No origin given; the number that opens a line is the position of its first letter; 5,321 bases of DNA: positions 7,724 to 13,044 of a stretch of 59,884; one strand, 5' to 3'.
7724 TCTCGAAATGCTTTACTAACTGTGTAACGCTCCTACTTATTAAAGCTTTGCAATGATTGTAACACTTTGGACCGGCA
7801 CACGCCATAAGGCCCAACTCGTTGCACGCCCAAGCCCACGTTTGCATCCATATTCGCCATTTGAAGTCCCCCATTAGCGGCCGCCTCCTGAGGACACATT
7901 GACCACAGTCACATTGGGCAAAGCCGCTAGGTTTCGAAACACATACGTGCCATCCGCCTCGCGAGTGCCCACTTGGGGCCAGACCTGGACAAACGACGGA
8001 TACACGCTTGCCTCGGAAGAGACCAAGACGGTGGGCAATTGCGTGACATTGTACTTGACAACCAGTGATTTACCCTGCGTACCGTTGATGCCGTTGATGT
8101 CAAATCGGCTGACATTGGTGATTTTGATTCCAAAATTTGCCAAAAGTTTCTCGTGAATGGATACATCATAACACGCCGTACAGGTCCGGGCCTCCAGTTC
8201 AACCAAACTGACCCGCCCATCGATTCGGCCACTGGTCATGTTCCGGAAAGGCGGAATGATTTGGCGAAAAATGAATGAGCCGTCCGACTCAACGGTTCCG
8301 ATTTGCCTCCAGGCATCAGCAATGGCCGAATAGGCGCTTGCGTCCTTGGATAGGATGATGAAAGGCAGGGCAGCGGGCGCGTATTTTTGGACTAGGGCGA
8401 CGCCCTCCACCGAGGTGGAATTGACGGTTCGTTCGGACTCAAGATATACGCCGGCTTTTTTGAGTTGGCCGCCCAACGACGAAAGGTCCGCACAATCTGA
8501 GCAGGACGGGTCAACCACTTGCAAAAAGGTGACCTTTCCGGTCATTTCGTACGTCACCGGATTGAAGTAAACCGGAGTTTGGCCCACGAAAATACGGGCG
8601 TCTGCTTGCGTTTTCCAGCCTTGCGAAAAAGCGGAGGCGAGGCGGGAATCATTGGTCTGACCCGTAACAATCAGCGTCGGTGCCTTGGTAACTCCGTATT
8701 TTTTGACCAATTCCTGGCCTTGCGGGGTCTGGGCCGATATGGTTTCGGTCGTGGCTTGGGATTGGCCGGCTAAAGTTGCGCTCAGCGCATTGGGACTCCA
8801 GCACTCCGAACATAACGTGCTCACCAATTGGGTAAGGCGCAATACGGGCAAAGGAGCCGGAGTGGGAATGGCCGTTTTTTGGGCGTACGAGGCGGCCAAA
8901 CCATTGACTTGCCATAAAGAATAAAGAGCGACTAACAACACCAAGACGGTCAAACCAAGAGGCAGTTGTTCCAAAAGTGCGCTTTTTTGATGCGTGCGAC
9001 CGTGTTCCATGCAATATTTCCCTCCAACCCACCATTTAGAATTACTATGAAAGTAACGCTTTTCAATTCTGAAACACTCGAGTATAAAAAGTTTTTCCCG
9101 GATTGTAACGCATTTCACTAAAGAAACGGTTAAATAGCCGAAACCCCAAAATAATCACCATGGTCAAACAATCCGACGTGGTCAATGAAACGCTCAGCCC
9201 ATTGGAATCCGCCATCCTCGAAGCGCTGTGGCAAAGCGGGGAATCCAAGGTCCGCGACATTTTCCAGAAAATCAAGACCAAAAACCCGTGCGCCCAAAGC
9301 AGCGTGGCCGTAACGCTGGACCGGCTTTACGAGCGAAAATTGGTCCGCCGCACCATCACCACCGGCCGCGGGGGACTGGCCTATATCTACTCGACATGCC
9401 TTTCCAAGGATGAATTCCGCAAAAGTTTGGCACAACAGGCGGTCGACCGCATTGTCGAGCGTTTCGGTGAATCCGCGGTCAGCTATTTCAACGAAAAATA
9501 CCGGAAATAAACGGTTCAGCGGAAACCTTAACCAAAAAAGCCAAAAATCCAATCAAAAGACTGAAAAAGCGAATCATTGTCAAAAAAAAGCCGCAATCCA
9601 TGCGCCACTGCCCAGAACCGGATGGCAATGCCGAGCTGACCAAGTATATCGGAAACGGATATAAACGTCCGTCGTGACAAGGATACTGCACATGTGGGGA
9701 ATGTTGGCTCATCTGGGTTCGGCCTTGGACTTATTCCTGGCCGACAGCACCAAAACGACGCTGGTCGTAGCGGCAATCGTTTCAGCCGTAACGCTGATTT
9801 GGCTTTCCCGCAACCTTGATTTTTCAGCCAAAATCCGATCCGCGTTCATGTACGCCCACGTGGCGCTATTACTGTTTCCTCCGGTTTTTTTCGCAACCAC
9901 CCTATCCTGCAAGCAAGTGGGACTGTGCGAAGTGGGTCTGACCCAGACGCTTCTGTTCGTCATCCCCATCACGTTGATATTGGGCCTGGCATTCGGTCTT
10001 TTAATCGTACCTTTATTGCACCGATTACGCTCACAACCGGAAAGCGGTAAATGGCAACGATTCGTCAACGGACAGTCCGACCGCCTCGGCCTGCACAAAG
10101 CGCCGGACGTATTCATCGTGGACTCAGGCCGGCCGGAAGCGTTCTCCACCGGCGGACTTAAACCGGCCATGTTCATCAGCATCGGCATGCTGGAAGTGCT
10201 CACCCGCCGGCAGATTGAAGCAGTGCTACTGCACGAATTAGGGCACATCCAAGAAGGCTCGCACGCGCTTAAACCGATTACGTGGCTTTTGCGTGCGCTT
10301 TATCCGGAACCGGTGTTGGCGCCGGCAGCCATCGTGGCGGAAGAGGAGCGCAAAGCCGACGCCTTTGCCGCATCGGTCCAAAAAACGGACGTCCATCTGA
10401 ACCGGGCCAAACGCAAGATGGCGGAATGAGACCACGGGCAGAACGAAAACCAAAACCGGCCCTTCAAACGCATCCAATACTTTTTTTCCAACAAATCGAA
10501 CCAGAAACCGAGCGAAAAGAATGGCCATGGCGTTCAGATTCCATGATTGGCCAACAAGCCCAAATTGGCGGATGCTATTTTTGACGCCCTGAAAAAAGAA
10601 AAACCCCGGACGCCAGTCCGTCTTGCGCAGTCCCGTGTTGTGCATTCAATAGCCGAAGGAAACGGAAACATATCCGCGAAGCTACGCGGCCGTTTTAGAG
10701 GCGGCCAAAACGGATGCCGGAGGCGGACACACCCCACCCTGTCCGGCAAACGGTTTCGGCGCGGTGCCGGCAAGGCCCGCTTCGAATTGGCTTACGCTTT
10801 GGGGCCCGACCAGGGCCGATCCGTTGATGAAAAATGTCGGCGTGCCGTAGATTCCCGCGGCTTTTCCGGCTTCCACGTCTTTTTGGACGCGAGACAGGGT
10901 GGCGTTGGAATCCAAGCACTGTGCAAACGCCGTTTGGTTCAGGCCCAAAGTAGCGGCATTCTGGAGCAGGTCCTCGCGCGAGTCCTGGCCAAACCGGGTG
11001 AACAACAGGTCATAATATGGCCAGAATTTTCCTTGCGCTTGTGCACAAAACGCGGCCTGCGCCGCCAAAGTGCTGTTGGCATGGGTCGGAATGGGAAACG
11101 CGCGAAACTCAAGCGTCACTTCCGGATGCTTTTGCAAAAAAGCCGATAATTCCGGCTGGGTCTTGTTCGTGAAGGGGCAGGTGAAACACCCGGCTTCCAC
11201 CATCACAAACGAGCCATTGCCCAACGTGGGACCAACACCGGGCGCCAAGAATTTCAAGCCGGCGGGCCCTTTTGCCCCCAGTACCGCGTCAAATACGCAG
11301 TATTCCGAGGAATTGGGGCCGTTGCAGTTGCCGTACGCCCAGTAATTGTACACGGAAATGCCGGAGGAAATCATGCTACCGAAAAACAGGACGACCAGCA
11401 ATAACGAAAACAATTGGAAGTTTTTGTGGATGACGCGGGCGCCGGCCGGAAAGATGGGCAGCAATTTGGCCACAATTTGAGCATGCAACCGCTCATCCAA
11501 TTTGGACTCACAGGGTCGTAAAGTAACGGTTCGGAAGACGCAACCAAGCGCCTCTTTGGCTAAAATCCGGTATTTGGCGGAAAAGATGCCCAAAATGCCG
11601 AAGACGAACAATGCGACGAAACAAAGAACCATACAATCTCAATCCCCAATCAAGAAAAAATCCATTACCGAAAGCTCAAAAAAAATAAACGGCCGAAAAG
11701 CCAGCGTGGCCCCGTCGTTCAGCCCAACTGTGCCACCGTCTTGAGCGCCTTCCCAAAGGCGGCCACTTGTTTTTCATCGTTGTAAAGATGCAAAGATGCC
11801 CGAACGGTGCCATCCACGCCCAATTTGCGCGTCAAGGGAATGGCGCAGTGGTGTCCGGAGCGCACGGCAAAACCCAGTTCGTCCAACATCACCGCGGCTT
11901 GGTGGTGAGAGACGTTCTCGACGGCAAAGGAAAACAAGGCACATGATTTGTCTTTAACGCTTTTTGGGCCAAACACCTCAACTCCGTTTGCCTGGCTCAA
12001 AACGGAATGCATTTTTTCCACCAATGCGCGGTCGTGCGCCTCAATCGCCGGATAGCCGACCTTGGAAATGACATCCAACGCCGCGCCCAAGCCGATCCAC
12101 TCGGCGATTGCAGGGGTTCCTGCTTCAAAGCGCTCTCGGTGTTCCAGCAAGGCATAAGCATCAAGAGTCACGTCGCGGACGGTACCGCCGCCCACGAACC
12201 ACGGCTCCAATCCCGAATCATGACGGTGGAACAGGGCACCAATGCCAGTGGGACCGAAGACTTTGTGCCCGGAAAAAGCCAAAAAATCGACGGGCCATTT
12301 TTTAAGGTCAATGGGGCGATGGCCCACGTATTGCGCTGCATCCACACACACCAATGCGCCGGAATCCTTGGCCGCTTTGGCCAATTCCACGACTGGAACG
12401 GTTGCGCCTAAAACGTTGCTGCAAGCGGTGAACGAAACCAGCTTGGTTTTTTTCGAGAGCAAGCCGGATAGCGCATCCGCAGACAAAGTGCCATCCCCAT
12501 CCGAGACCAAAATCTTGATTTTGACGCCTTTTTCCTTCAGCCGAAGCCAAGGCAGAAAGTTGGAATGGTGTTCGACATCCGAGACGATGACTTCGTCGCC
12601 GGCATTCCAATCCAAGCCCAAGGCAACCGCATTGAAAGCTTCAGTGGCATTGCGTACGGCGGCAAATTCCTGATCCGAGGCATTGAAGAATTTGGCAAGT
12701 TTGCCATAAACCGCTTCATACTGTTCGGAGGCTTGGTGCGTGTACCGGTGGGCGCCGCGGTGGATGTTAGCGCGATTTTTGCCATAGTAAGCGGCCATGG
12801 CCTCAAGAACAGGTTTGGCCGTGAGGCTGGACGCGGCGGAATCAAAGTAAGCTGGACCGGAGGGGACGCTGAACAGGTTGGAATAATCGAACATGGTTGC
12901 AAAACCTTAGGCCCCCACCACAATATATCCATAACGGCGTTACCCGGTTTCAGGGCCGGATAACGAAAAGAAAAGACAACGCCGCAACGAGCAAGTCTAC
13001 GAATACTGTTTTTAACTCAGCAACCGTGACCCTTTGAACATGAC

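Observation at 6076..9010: Run of membrane-anchored proteins sharing an N-terminal anchor motif and an identical C-terminal PNQVGGC-stop tail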

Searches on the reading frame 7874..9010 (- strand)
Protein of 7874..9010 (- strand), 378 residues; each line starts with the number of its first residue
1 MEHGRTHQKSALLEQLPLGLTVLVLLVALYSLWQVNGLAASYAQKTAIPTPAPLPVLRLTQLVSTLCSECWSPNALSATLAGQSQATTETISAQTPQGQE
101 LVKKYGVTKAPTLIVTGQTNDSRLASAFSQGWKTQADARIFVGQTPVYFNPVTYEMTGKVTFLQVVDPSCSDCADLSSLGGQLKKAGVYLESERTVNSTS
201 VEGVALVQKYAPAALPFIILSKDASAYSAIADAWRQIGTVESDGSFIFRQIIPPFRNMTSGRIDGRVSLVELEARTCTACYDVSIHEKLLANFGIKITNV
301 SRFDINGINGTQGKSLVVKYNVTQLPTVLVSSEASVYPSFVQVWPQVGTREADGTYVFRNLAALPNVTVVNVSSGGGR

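Call 3: search_protein_families(library=pfam, proteins=[window:7874-9010:-], max_evalue=0.1)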
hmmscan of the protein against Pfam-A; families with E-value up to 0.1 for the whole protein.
window:7874-9010:- (378 aa): 4 families
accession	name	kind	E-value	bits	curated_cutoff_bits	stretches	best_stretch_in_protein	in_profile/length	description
PF00085.26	Thioredoxin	-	6.3e-05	23.4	23.5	0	268-333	21-81/103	Thioredoxin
PF13098.12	Thioredoxin_2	-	8.4e-05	23.3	27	0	89-119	60-85/104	Thioredoxin-like domain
PF13192.12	Thioredoxin_3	-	0.00025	21.4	24.8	0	62-118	5-58/76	Thioredoxin domain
PF13462.12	Thioredoxin_4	-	0.059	14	23.2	0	83-121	113-151/165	Thioredoxin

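Call 7: search_protein_families(library=ncbifam, proteins=[window:7874-9010:-], max_evalue=1)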
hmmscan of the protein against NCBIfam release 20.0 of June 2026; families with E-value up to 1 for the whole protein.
window:7874-9010:- (378 aa): 2 families
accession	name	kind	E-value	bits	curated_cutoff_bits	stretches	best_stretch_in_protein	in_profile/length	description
TIGR02187.2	PDO_seleno_TRX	equivalog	0.0003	20.2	185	1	66-120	29-82/209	protein disulfide oxidoreductase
TIGR01068.1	thioredoxin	equivalog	0.0068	16.6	96.8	0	67-120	26-79/101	thioredoxin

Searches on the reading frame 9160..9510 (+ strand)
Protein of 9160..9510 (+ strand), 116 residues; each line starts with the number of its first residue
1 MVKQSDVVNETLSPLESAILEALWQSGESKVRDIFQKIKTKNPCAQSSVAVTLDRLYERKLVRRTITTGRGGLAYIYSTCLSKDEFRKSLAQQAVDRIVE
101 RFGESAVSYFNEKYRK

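Call 3: search_protein_families(library=pfam, proteins=[window:9160-9510:+], max_evalue=0.1)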
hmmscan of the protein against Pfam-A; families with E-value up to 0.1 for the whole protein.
window:9160-9510:+ (116 aa): 3 families
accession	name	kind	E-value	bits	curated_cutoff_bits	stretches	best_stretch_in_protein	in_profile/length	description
PF03965.22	Penicillinase_R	-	5.3e-15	56.2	22.6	1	12-112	1-97/115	Penicillinase repressor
PF01047.28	MarR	-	0.0013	19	24.6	1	12-66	1-51/59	MarR family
PF12802.13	MarR_2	-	0.087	13.4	27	0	46-65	34-53/61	MarR family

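Call 7: search_protein_families(library=ncbifam, proteins=[window:9160-9510:+], max_evalue=1)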
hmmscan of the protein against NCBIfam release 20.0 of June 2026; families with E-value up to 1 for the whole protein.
window:9160-9510:+ (116 aa): 8 families
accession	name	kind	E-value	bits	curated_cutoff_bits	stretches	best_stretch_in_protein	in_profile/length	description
TIGR02698.1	CopY_TcrY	equivalog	3.1e-07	30.7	121.95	1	16-101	6-87/130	CopY/TcrY family copper transport repressor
NF012168.1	BlaI_of_BCL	exception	3e-05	24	180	1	13-101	7-91/121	penicillinase repressor BlaI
NF053606.1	Sta1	subfamily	0.0016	18.5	80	1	12-87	18-90/100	Sta1 family transcriptional regulator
NF053755.1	MsvR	equivalog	0.027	14.2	220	1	8-101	7-96/236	transcriptional factor MsvR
NF050064.1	BlResRespRegCbrR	equivalog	0.034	13.1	600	0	15-67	92-144/415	bile resistance response regulator CbrR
NF040939.2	trans_reg_lrs14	equivalog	0.035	14.2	90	1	12-79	19-85/103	Lrs14 family HTH-type transcriptional regulator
NF000186.1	BlaI_of_MRSA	exception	0.09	12.8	250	1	15-99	11-91/126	penicillinase repressor BlaI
TIGR01884.1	cas_HTH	subfamily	0.11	11.9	60.2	1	7-64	135-188/202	CRISPR-associated CARF protein Csa3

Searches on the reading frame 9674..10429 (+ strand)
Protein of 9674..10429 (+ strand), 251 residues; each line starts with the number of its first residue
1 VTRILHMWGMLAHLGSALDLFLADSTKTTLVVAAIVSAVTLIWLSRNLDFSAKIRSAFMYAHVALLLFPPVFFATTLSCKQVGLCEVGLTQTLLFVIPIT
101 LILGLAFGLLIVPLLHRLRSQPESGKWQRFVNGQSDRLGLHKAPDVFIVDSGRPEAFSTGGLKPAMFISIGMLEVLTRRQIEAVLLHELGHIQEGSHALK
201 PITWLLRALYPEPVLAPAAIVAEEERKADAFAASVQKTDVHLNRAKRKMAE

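Call 3: search_protein_families(library=pfam, proteins=[window:9674-10429:+], max_evalue=0.1)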
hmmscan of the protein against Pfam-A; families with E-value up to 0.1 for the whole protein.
window:9674-10429:+ (251 aa): 5 families
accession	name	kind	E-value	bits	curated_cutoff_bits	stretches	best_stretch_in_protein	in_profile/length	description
PF01435.24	Peptidase_M48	-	1.1e-09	38.9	20.3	1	126-200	6-84/186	Peptidase family M48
PF05569.17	Peptidase_M56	-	0.00065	19.4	31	1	103-209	115-221/296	BlaR1 peptidase M56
PF18894.6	PhageMetallopep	-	0.021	15.3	23.7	1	166-195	67-97/134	Putative phage metallopeptidase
PF10821.13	DUF2567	-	0.073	13.6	30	0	6-96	64-153/166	Protein of unknown function (DUF2567)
PF08325.16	WLM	-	0.083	13.4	26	0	176-197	78-99/190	WLM domain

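Call 7: search_protein_families(library=ncbifam, proteins=[window:9674-10429:+], max_evalue=1)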
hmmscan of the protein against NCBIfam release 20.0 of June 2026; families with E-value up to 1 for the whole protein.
window:9674-10429:+ (251 aa): 10 families
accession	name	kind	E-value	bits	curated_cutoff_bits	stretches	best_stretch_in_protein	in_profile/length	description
NF003965.0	PRK05457.1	equivalog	3.7e-11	42.9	245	1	129-195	81-148/285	protease HtpX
NF003425.0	PRK04897.1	equivalog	1.7e-09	37.3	355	1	143-203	97-159/298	zinc metalloprotease HtpX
NF002826.0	PRK03001.1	equivalog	8.2e-09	35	369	1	131-194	74-138/285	zinc metalloprotease HtpX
NF002363.0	PRK01345.1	equivalog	1.5e-08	34.2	422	1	126-194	68-137/318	zinc metalloprotease HtpX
NF002322.0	PRK01265.1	equivalog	3.2e-07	30.1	275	1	84-194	38-153/325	zinc metalloprotease HtpX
NF002669.0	PRK02391.1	equivalog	8.3e-07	28.4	341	1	143-194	94-147/298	zinc metalloprotease HtpX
NF002839.0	PRK03072.1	equivalog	7.4e-06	25.2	412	1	143-193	89-141/291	zinc metalloprotease HtpX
NF002775.0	PRK02870.1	equivalog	1.2e-05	24.7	285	1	139-196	129-188/338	zinc metalloprotease HtpX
NF052399.1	M48_lipo_LoiP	exception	0.12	11.8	365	1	170-195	111-136/247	metalloprotease LoiP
NF000326.1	blaR1_generic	equivalog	0.13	10.5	400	1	158-210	173-225/585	BlaR1 family beta-lactam sensor/signal transducer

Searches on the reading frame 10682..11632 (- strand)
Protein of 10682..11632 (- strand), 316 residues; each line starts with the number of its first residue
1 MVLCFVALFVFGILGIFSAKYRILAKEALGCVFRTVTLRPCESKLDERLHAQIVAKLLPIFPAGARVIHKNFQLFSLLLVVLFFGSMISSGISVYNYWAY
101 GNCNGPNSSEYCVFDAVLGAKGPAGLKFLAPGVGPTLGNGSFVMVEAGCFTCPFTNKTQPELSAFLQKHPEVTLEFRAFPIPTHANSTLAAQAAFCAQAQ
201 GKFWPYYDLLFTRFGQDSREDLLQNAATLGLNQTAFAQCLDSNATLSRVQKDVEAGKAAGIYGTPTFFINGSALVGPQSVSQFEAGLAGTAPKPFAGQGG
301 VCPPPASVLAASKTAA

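Call 3: search_protein_families(library=pfam, proteins=[window:10682-11632:-], max_evalue=0.1)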
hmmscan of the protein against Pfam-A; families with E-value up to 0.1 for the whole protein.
window:10682-11632:- (316 aa): 2 families
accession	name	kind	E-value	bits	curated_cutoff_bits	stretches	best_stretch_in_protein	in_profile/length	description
PF01323.26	DSBA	-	2.2e-18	67.2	25.6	1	150-286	8-189/191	DSBA-like thioredoxin domain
PF13462.12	Thioredoxin_4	-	4.9e-17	63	23.2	1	150-285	23-161/165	Thioredoxin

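Call 7: search_protein_families(library=ncbifam, proteins=[window:10682-11632:-], max_evalue=1)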
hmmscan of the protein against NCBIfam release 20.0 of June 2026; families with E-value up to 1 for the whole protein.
window:10682-11632:- (316 aa): 2 families
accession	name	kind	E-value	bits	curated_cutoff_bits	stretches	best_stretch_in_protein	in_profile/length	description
NF041057.1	Rcas_1661_fam_Se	equivalog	4.5e-21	75.5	190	1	184-285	136-242/247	Rcas_1661 family thioredoxin-like (seleno)lipoprotein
NF047695.1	ThlDiSintDsbAHaem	equivalog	0.019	14.3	290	1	218-282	122-186/206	thiol:disulfide interchange protein DsbA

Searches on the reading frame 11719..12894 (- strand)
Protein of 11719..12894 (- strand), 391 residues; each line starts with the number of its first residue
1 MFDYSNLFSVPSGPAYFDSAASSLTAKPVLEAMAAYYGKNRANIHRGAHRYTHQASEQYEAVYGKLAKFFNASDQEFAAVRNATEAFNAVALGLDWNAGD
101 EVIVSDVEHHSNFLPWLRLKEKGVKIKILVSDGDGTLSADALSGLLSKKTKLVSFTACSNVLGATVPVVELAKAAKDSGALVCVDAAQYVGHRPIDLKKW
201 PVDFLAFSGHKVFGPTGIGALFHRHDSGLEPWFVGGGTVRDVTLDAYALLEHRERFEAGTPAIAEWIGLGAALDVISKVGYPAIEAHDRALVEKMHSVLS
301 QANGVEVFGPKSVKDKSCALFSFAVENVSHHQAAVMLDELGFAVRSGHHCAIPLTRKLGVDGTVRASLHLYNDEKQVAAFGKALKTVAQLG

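Call 57: search_protein_families(library=pfam, proteins=[window:11719-12894:-], max_evalue=0.001)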
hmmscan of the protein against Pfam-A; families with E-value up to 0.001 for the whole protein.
window:11719-12894:- (391 aa): 4 families
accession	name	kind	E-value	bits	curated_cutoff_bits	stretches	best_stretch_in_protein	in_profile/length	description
PF00266.25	Aminotran_5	-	2.2e-114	382.8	21.5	1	16-380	2-371/371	Aminotransferase class-V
PF00155.27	Aminotran_1_2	-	1.2e-06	28.4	19.7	1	35-187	28-187/361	Aminotransferase class I and II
PF01053.26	Cys_Met_Meta_PP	-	3.7e-05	22.9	27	1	42-189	37-177/381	Cys/Met metabolism PLP-dependent enzyme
PF01041.23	DegT_DnrJ_EryC1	-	6.1e-05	22.8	19.8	1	65-192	32-152/360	DegT/DnrJ/EryC1/StrS aminotransferase family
